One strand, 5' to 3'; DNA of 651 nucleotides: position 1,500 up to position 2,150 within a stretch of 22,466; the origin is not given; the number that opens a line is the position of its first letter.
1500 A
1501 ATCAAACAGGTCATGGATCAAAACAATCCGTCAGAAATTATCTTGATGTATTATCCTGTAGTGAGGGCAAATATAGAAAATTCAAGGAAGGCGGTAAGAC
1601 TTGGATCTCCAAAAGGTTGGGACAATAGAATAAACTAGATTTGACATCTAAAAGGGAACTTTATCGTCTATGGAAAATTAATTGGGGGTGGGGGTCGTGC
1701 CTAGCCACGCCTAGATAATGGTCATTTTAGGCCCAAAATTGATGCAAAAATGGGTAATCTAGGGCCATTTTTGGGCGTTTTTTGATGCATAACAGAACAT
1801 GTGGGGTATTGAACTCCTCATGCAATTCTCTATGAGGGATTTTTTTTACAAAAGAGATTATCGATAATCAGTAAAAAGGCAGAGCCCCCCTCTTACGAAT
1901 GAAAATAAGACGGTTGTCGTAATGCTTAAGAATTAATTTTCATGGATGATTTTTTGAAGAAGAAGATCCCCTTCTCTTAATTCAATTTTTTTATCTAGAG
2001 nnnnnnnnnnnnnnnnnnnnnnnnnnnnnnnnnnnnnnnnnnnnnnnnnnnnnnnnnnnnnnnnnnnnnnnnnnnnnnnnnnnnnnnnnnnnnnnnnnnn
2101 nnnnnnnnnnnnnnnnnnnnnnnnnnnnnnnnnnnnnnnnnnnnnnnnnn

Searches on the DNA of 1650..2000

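Call 87: search_rna_families(source=window, start=1650, end=2000, threshold=evalue, max_evalue=1)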
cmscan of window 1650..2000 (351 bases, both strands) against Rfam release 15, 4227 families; matches with E-value up to 1: 3.
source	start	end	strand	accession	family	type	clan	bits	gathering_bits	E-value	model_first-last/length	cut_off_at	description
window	1798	1869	+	RF02822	Srn266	Gene; sRNA;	-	20.5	63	0.48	1-112/112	no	Streptococcus RNA 266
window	1937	1959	+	RF01334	CRISPR-DR21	Gene; CRISPR;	-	19.6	48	0.67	1-37/37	no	CRISPR RNA direct repeat element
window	1700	1767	-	RF01833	astro_FSE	Cis-reg; frameshift_element;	-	13.4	70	0.64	1-55/55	no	ribosomal frameshift site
